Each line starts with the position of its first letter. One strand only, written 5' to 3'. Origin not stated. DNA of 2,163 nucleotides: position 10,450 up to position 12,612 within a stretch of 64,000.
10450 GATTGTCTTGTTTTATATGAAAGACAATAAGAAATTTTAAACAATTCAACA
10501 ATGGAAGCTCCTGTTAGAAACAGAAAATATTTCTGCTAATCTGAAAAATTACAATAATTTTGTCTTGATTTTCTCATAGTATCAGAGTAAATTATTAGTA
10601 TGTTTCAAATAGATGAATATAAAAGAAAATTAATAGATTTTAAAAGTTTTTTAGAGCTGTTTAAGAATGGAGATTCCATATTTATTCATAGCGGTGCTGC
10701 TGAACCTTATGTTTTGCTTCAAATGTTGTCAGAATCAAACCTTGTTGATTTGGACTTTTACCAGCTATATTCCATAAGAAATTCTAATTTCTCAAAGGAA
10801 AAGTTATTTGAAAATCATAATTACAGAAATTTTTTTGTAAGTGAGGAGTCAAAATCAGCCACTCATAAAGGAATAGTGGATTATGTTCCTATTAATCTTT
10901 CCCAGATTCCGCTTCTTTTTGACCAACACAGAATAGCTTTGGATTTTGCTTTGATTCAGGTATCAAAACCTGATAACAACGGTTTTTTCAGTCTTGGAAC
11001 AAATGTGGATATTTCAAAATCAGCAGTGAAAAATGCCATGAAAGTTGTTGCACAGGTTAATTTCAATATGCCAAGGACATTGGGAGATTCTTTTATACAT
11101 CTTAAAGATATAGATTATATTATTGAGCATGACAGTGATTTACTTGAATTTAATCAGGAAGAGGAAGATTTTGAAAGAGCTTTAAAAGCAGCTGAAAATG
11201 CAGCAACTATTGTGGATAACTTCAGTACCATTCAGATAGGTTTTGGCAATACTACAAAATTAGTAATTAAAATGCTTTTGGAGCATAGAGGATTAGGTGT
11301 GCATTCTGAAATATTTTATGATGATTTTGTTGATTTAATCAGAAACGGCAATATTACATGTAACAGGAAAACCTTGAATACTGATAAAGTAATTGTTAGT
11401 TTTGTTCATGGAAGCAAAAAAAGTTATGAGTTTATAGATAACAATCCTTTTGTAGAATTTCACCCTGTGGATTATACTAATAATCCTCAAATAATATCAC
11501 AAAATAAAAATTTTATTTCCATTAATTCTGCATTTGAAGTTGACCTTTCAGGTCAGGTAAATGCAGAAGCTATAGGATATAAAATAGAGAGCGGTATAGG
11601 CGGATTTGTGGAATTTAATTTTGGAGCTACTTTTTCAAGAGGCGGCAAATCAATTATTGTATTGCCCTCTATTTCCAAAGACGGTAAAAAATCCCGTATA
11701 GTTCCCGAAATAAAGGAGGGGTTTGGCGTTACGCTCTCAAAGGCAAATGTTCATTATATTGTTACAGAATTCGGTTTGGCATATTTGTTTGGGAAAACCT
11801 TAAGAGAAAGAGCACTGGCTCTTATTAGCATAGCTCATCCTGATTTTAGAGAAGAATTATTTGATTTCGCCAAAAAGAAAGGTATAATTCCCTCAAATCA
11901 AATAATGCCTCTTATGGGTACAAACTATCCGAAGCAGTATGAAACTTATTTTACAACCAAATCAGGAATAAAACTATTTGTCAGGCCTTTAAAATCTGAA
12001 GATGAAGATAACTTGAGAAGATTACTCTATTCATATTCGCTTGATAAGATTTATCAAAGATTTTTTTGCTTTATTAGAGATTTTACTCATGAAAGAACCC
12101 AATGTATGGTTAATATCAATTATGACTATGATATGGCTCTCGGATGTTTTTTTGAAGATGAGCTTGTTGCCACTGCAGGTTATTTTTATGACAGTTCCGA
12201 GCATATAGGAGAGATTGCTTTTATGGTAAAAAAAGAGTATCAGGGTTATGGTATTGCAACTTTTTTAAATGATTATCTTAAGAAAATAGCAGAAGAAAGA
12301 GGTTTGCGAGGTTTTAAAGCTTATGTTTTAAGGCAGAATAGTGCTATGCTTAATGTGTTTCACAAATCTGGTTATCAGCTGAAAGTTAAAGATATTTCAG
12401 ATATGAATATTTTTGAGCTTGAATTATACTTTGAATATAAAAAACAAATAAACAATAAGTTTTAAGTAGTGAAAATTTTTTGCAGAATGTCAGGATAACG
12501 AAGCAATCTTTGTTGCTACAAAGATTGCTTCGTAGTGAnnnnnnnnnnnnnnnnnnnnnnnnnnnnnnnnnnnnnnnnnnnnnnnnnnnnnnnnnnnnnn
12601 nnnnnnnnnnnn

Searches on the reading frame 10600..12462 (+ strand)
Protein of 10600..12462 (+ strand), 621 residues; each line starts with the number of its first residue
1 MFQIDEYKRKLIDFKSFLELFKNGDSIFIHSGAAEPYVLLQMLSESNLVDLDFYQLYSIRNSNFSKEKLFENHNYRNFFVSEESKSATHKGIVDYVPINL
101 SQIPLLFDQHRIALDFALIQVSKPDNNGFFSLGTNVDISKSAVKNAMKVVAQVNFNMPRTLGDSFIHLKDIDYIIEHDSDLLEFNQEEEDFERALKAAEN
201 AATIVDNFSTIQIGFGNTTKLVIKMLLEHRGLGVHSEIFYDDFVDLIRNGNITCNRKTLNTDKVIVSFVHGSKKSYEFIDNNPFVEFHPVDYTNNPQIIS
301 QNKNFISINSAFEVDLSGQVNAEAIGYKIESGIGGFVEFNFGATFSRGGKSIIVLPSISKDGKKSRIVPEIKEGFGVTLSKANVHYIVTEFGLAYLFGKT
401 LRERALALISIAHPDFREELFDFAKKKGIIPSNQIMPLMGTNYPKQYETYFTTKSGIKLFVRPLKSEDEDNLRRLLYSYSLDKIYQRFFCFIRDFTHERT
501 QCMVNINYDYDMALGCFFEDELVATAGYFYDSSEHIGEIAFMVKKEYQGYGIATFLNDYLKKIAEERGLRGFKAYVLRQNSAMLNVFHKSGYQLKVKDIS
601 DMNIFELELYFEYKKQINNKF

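Call 64: search_protein_families(library=pfam, proteins=[window:10600-12462:+], max_evalue=0.00001)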
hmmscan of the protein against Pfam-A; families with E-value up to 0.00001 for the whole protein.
window:10600-12462:+ (621 aa): 3 families
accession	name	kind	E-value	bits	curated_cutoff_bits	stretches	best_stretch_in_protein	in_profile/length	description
PF13336.12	AcetylCoA_hyd_C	-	1.7e-60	203.8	23.7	1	271-422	1-152/154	Acetyl-CoA hydrolase/transferase C-terminal domain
PF02550.21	AcetylCoA_hydro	-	3.7e-28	99.3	24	1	6-179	4-191/198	Acetyl-CoA hydrolase/transferase N-terminal domain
PF00583.31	Acetyltransf_1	-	9.1e-10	39.3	20.7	1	495-592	12-116/116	Acetyltransferase (GNAT) family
